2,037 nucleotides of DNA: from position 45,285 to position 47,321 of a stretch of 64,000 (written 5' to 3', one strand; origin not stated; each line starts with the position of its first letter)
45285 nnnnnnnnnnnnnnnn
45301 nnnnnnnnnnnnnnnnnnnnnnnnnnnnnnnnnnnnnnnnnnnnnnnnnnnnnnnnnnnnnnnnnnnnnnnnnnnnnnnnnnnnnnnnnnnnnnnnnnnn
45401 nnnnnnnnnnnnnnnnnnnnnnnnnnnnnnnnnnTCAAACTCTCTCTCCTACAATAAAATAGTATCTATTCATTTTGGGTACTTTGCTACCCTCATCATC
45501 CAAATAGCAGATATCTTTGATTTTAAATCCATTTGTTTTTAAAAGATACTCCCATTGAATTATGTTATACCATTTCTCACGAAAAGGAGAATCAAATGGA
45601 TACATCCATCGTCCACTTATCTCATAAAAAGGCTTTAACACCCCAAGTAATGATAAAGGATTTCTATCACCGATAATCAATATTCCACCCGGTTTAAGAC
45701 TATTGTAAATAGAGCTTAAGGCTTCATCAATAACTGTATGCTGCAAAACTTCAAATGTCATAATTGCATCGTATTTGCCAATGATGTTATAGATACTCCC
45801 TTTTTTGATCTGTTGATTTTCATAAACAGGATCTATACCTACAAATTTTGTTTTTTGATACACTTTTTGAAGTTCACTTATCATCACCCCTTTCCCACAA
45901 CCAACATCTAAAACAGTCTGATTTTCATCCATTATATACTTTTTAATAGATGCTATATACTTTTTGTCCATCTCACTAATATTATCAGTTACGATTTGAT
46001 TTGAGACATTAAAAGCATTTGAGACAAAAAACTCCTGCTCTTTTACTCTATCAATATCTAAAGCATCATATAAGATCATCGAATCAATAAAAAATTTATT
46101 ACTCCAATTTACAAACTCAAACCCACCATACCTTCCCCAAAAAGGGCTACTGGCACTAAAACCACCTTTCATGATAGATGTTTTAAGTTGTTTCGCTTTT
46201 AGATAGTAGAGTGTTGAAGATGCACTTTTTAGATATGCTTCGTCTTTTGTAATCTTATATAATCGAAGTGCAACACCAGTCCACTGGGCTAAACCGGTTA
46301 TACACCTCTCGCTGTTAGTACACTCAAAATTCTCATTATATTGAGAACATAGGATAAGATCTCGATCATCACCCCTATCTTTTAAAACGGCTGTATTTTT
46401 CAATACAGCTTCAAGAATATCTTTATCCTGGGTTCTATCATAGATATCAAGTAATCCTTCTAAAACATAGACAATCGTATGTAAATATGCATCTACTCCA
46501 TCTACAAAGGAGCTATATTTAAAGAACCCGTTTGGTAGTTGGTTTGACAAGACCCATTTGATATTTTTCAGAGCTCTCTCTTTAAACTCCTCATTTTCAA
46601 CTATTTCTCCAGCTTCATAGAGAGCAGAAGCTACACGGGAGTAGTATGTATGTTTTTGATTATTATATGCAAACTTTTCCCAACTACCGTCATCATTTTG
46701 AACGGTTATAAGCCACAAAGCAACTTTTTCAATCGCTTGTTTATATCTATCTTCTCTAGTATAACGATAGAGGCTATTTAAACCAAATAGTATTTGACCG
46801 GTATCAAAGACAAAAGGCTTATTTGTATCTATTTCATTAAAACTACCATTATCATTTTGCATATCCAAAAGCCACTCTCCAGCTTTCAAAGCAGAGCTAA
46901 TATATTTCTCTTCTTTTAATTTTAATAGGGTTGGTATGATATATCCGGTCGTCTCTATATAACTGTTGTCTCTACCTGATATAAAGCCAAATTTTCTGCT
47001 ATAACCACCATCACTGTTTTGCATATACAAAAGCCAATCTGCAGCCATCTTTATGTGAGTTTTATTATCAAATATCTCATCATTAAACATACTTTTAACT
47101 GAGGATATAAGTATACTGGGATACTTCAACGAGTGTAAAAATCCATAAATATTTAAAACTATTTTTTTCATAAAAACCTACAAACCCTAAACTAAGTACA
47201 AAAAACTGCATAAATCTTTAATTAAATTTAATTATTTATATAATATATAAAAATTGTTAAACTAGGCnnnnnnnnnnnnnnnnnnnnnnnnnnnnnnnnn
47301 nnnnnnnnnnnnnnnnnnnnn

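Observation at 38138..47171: AT-rich nine-gene operon grafted onto the pglB locus: glycan assembly plus an unassigned CDP-head-group pathway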

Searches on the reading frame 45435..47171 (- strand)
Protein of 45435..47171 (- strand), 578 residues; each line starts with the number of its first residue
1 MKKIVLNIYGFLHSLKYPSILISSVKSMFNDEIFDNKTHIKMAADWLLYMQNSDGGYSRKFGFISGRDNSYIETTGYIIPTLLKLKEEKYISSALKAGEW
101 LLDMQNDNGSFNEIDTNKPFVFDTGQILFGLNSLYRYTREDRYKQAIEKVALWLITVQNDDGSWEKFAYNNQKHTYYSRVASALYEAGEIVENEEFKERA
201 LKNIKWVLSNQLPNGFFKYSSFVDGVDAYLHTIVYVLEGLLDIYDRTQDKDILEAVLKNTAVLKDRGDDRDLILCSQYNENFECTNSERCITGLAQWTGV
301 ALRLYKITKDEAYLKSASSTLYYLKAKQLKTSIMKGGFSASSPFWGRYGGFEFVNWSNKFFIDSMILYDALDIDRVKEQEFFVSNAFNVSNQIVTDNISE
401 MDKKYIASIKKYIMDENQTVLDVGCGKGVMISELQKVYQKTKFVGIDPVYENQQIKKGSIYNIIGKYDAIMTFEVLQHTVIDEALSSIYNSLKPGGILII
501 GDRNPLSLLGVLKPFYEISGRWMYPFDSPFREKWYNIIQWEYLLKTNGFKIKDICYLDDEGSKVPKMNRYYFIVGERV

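Call 4: search_protein_families(library=pfam, proteins=[window:45435-47171:-], max_evalue=0.01)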
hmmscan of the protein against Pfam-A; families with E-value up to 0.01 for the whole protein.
window:45435-47171:- (578 aa): 13 families
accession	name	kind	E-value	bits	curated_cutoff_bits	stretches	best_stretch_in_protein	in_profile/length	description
PF13489.12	Methyltransf_23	-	2.8e-13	50.3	27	1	404-550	8-160/164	Methyltransferase domain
PF13243.12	SQHop_cyclase_C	-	2.5e-12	46.9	26.1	1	119-175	66-121/319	Squalene-hopene cyclase C-terminal domain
PF09492.16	Pec_lyase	-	1.2e-09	38.4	22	1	130-180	47-95/292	Pectic acid lyase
PF13847.12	Methyltransf_31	-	3.2e-09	37.1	27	1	415-447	2-35/145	Methyltransferase domain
PF08242.18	Methyltransf_12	-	5.5e-09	37.1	30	1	421-498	1-98/98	Methyltransferase domain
PF13649.12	Methyltransf_25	-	1.1e-07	32.9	27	1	420-496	1-97/97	Methyltransferase domain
PF08241.18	Methyltransf_11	-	1.5e-07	32.4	21.2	1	421-500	1-95/95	Methyltransferase domain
PF07678.20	TED_complement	-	2.8e-06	27.1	22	0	71-112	259-297/312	A-macroglobulin TED domain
PF00432.27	Prenyltrans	-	3.5e-06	27.1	26.5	1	36-216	48-216/304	Prenyltransferase alpha-alpha toroid domain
PF07470.19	Glyco_hydro_88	-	4.1e-06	26.5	26.6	0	88-172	48-127/352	Glycosyl Hydrolase Family 88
PF03663.20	Glyco_hydro_76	-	5.2e-05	23.3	25.9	0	235-338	40-137/366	Glycosyl hydrolase family 76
PF05147.19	LANC_like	-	0.00096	18.3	23.2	0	125-171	168-214/350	Lanthionine synthetase C-like protein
PF07944.18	Beta-AFase-like_GH127_cat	-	0.0011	18.5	24.9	0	130-318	66-201/376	Beta-L-arabinofuranosidase, GH127 catalytic domain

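Call 5: search_protein_families(library=ncbifam, proteins=[window:45435-47171:-], max_evalue=0.01)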
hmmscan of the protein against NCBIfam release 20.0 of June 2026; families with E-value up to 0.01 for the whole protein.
window:45435-47171:- (578 aa): 27 families (the best 25 are shown)
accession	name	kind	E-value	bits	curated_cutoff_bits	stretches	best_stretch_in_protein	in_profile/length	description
TIGR01787.1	squalene_cyclas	subfamily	7.9e-13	47.9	322.7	2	32-117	502-593/622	squalene/oxidosqualene cyclases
TIGR01507.1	hopene_cyclase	equivalog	1.9e-08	33.1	431.1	1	32-113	516-602/640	squalene--hopene cyclase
TIGR02474.1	pec_lyase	equivalog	2e-08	34.2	189.8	0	178-254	51-128/295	pectate lyase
TIGR01983.1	UbiG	equivalog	4.5e-07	29.4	102.95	1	410-454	49-85/228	bifunctional 2-polyprenyl-6-hydroxyphenol methylase/3-demethylubiquinol 3-O-methyltransferase UbiG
TIGR02072.1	BioC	equivalog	6.9e-07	29.3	184.95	1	400-503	18-135/244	malonyl-ACP O-methyltransferase BioC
NF053823.1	SCO2321_fam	equivalog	1e-06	27.9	300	1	91-195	62-169/405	SCO2321 family membrane protein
NF001080.0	PRK00121.2-2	equivalog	4.6e-06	26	132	1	384-447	17-77/224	tRNA (guanosine(46)-N7)-methyltransferase TrmB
NF045667.1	MTase_DVU1556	equivalog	6.2e-06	25.8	155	1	414-456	20-61/213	DVU_1556 family methyltransferase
NF005379.0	PRK06922.1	equivalog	1.5e-05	23.6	602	0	397-447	404-449/677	class I SAM-dependent methyltransferase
NF043040.1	corrin_prot_MT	hypoth_equivalog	2.4e-05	23.9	180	0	408-447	33-70/216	corrinoid protein-associated methyltransferase CpaM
TIGR03463.1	osq_cycl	subfamily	6e-05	21.5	851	0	68-217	446-602/634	2,3-oxidosqualene cyclase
TIGR01934.1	MenG_MenH_UbiE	subfamily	7.9e-05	22.1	158.35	1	409-450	32-72/223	ubiquinone/menaquinone biosynthesis methyltransferase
NF001244.0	PRK00216.1-5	equivalog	0.00037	19.9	216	1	409-451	41-84/236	bifunctional demethylmenaquinone methyltransferase/2-methoxy-6-polyprenyl-1,4-benzoquinol methylase UbiE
TIGR04096.1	dnd_rel_methyl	subfamily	0.00039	19.3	150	1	408-456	21-67/478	DNA phosphorothioation-associated putative methyltransferase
NF004452.0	PRK05785.1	equivalog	0.00077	19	207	1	383-448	18-82/228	hypothetical protein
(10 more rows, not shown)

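Call 41: find_homologous_proteins(query=window:45435-47171:-, max_evalue=0.001)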
Query window:45435-47171:- (578 aa): 489 proteins with E <= 0.001 among 8000 candidates; the best 120 are listed.
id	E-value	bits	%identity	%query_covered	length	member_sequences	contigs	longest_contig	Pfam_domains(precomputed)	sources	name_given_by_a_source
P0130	0.0e+0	1229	92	100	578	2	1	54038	PF13847.13,PF09492.17,PF13489.13,PF07678.21,PF13649.13,PF25840.1,PF13243.13,PF00432.28,PF08241.19,PF08242.19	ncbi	-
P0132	4.4e-278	942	69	100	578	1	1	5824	PF13847.13,PF09492.17,PF13489.13,PF07678.21,PF13649.13,PF25840.1,PF13243.13,PF00432.28,PF08241.19,PF08242.19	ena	-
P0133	3.3e-276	936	68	100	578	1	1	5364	PF13847.13,PF09492.17,PF13489.13,PF07678.21,PF13649.13,PF25840.1,PF13243.13,PF00432.28,PF08241.19,PF08242.19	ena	-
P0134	1.1e-271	921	67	100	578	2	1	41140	PF13489.13,PF07678.21,PF13243.13,PF06662.20,PF00432.28,PF08241.19,PF13847.13,PF09492.17,PF07470.20,PF25840.1,PF07944.19,PF08242.19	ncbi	-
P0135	2.4e-271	920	67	100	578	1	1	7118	PF13847.13,PF09492.17,PF13489.13,PF07678.21,PF13649.13,PF25840.1,PF07944.19,PF13243.13,PF00432.28,PF08241.19,PF08242.19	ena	-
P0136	8.7e-271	918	68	100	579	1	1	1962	PF13847.13,PF09492.17,PF13489.13,PF07678.21,PF13649.13,PF25840.1,PF13243.13,PF00432.28,PF08241.19,PF08242.19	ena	-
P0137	5.6e-266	902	63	100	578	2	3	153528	PF13847.13,PF09492.17,PF13489.13,PF07678.21,PF13649.13,PF25840.1,PF13243.13,PF00432.28,PF08241.19,PF08242.19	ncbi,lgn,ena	-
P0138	6.5e-252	855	62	100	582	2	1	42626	PF13489.13,PF07678.21,PF13243.13,PF00432.28,PF08241.19,PF13847.13,PF09492.17,PF13649.13,PF05148.22,PF25840.1,PF01209.25,PF08242.19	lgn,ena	-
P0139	7.4e-252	855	63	100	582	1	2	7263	PF13489.13,PF13243.13,PF00432.28,PF08241.19,PF13847.13,PF09492.17,PF13649.13,PF05148.22,PF25840.1,PF20922.4,PF01209.25,PF08242.19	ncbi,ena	-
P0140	2.1e-245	834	61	100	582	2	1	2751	PF13489.13,PF07678.21,PF13243.13,PF00432.28,PF08241.19,PF13847.13,PF09492.17,PF13649.13,PF07470.20,PF05148.22,PF25840.1,PF01209.25,PF08242.19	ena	-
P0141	1.4e-244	831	61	100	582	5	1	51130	PF13489.13,PF07678.21,PF13243.13,PF08241.19,PF13847.13,PF09492.17,PF13649.13,PF07470.20,PF05148.22,PF25840.1,PF01209.25,PF08242.19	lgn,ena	-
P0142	4.5e-243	826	61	100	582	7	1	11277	PF13489.13,PF07678.21,PF13243.13,PF00432.28,PF08241.19,PF13847.13,PF09492.17,PF13649.13,PF07470.20,PF05148.22,PF25840.1,PF07944.19,PF08242.19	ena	-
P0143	1.5e-242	825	61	100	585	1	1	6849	PF13489.13,PF07678.21,PF13243.13,PF00432.28,PF08241.19,PF13847.13,PF09492.17,PF13649.13,PF07470.20,PF05148.22,PF25840.1,PF01209.25,PF08242.19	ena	-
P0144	1.3e-241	821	62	100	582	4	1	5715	PF13489.13,PF07678.21,PF13243.13,PF00432.28,PF08241.19,PF13847.13,PF13649.13,PF07470.20,PF05148.22,PF25840.1,PF01209.25,PF08242.19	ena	-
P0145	1.7e-239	814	60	100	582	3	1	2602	PF13489.13,PF07678.21,PF13243.13,PF00432.28,PF08241.19,PF13847.13,PF09492.17,PF13649.13,PF07470.20,PF05148.22,PF25840.1,PF20922.4,PF01209.25,PF08242.19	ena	-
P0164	9.6e-220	749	57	100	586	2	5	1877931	PF13847.13,PF13489.13,PF13649.13,PF07470.20,PF05148.22,PF25840.1,PF13243.13,PF01209.25,PF00432.28,PF08241.19,PF08242.19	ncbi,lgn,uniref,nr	ncbi:methyltransferase domain-containing protein [Nitratiruptor sp. SB155-2]|uniref:methyltransferas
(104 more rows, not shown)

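Call 42: find_encoding_contigs(protein=P0164, flank=10000, max_places=1)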
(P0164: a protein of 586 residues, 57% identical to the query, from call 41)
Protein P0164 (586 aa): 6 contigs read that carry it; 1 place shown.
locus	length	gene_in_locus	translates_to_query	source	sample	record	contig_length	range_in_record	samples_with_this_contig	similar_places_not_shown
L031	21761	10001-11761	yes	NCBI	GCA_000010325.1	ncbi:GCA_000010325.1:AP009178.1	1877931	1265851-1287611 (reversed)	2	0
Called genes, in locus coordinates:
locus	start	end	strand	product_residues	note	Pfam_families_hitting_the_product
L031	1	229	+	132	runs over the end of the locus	PF01850:PIN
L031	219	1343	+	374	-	PF00155:Aminotran_1_2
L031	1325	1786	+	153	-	-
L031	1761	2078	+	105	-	PF22600:MTPAP-like_central (weak), PF01909:NTP_transf_2, PF18765:Polbeta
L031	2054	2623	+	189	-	-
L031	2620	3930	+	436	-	PF01225:Mur_ligase, PF21799:MurD-like_N (weak), PF08245:Mur_ligase_M, PF02875:Mur_ligase_C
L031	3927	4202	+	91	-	PF01909:NTP_transf_2 (weak), PF18765:Polbeta (weak)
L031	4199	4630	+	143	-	-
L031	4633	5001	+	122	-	-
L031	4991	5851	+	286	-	PF02086:MethyltransfD12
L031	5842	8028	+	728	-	PF00488:MutS_V, PF20297:MSSS (weak), PF01713:Smr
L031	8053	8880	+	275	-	PF03721:UDPG_MGDP_dh_N, PF00984:UDPG_MGDP_dh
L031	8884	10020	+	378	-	PF02350:Epimerase_2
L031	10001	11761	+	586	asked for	PF00432:Prenyltrans (weak), PF13243:SQHop_cyclase_C (faint), PF05148:Methyltransf_8, PF13489:Methyltransf_23, PF08241:Methyltransf_11, PF08242:Methyltransf_12, PF13649:Methyltransf_25, PF13847:Methyltransf_31 (weak), +3 more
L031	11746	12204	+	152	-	PF01467:CTP_transf_like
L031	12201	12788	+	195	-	PF01066:CDP-OH_P_transf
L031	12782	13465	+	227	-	PF01066:CDP-OH_P_transf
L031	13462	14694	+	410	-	-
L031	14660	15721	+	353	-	PF00534:Glycos_transf_1 (weak)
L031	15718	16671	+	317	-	PF01075:Glyco_transf_9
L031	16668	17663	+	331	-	PF00535:Glycos_transf_2, PF10111:Glyco_tranf_2_2, PF13506:Glyco_transf_21 (faint), PF13641:Glyco_tranf_2_3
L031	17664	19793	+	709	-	PF02516:STT3, PF21436:STT3-PglB_core, PF18527:STT3_PglB_C (weak)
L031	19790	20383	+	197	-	PF02397:Bac_transf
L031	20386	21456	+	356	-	PF01041:DegT_DnrJ_EryC1, PF01212:Beta_elim_lyase (faint)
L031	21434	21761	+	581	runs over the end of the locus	PF01073:3Beta_HSD, PF01370:Epimerase, PF02719:Polysacc_synt_2, PF04321:RmlD_sub_bind, PF16363:GDP_Man_Dehyd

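Call 58: search_solved_structures(query=window:45435-47171:-, max_evalue=0.01, show_alignments=0)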
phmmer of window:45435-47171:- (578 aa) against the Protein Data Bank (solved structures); distinct sequences matched with E-value up to 0.01: 7.
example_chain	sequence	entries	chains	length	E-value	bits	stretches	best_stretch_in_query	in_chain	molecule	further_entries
2sqc_A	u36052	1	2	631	2.3e-05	26.5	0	98-171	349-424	SQUALENE-HOPENE CYCLASE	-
3sqc_A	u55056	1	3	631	2.9e-05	26.2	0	98-171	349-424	SQUALENE--HOPENE CYCLASE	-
1gsz_A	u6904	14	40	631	7.4e-05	24.9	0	98-171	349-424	SQUALENE--HOPENE CYCLASE | SQUALENE-HOPENE CYCLASE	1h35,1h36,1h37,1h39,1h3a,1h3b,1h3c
7xr7_A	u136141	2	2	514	0.002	20.1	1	43-199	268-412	SQHop_cyclase_C domain-containing protein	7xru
8zg0_A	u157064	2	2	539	0.0023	20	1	43-197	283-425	Squalene cyclase C-terminal domain-containing protein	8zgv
8zg1_A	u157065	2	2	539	0.0023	20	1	43-197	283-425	Squalene cyclase C-terminal domain-containing protein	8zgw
7xq4_A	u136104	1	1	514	0.005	18.8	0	43-197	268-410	SQHop_cyclase_C domain-containing protein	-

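Call 67: predict_structure(alignment_id=A3)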
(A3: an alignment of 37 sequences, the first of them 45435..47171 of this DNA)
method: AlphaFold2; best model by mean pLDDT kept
length: 578 residues; sequences in the alignment: 37
mean_pLDDT: 94.0   pTM: 0.92
mean pLDDT of the five models: 94.0, 93.3, 92.8, 92.7, 92.3
residues with pLDDT >= 90: 493; 70-90: 79; 50-70: 6; < 50: 0
segments of 3 or more residues with pLDDT < 50: none
pLDDT, mean of each block of 10 residues (from residue 1): 86 94 93 94 98 96 94 96 97 98 97 91 97 98 98 98 95 97 99 98 99 98 95 98 98 98 87 93 95 98 98 95 96 94 92 96 97 90 84 71 92 94 90 93 92 89 96 94 97 97 93 90 87 94 97 91 84 97
secondary structure, 60 per line:
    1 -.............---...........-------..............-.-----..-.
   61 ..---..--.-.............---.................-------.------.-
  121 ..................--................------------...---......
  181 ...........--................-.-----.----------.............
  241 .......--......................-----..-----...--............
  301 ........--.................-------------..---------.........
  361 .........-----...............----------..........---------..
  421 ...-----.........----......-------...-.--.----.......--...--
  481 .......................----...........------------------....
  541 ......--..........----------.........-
elements in order: H2-14 H18-28 H36-49 E60-62 H72-84 H88-104 H121-138 H141-156 H175-191 H194-209 H230-247 H250-271 E284-286 H291-308 H311-327 E352-354 H355-369 H375-389 H400-409 E419-423 H429-437 E442-447 E455-457 E467-473 H481-491 E492-503 H508-518 H537-546 E549-558 E569-577

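Call 72: fold_search(model_id=the predicted structure, library=pdb)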
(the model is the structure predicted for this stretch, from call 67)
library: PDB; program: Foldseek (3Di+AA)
matches with E <= 10: 1812; with E <= 0.001: 940
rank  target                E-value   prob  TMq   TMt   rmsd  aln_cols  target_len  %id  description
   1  3wiw                  2.7e-09  1.00  0.47  0.71   5.1       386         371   18  Crystal structure of unsaturated glucuronyl hydrolase specific for heparin (released 2014-01-08)
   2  4z4l                  1.6e-08  1.00  0.48  0.67   5.2       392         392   14  Crystal Structure of cellobiose 2-epimerase from Caldicellulosiruptor saccharolyticus DSM 8903 (released 2016-04-13)
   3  8wbu                  2.8e-08  1.00  0.47  0.67   4.9       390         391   13  The crystal structure of circular mannose with mutant H247F of the cellobiose 2-epimerase from Caldicellulosiruptor sacc (released 2023-10-25)
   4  8h1l_B                3.0e-08  1.00  0.46  0.61   5.6       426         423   13  Crystal structure of glucose-2-epimerase in complex with D-Glucitol from Runella slithyformis Runsl_4512 (released 2023-07-12)
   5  8x8j_A                3.8e-08  1.00  0.26  0.58   4.9       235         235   14  The structure of AbBioc in complex with inhibitor sinefungin (released 2024-11-13)
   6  3l8d                  4.0e-08  1.00  0.25  0.67   4.5       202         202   20  Crystal structure of methyltransferase from Bacillus Thuringiensis (released 2010-01-12)
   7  7d5g_A                4.0e-08  1.00  0.47  0.67   5.1       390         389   13  Crystal structure of the CsCE with ligand to have a insight into the catalytic mechanism (released 2021-12-01)
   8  8x8i_D                4.4e-08  1.00  0.25  0.58   4.5       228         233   16  The structure of AbBioc in complex with SAM cofactor (released 2024-11-13)
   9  4z4j                  5.0e-08  1.00  0.48  0.68   4.9       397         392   14  Crystal Structure of cellobiose 2-epimerase from Caldicellulosiruptor saccharolyticus DSM 8903 (released 2016-04-13)
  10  5zhb_B                5.0e-08  1.00  0.48  0.69   4.9       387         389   15  Structure of Cellobiose 2-Epimerase from Bacillus thermoamylovorans B4167 (released 2019-06-19)
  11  5zhb_A                5.8e-08  1.00  0.47  0.67   4.9       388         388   15  Structure of Cellobiose 2-Epimerase from Bacillus thermoamylovorans B4167 (released 2019-06-19)
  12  5x32_B                6.0e-08  1.00  0.46  0.64   5.1       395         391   13  Crystal structure of D-mannose isomerase (released 2018-02-07)
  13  5f8c_A                9.1e-08  1.00  0.24  0.37  13.8       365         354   13  Rv2258c-unbound (released 2016-06-29)
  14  8h1n                  9.5e-08  1.00  0.47  0.62   5.3       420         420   12  Crystal structure of glucose-2-epimerase mutant_D254A in complex with D-Glucitol from Runella slithyformis Runsl_4512 (released 2023-07-12)
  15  8x8i_C                1.0e-07  1.00  0.26  0.59   4.9       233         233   14  The structure of AbBioc in complex with SAM cofactor (released 2024-11-13)
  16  8h1l_A                1.0e-07  1.00  0.44  0.59   6.2       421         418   12  Crystal structure of glucose-2-epimerase in complex with D-Glucitol from Runella slithyformis Runsl_4512 (released 2023-07-12)
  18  8h1l_D                1.2e-07  1.00  0.46  0.61   5.4       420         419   12  Crystal structure of glucose-2-epimerase in complex with D-Glucitol from Runella slithyformis Runsl_4512 (released 2023-07-12)
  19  8h1l_C                1.2e-07  1.00  0.47  0.63   5.0       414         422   13  Crystal structure of glucose-2-epimerase in complex with D-Glucitol from Runella slithyformis Runsl_4512 (released 2023-07-12)
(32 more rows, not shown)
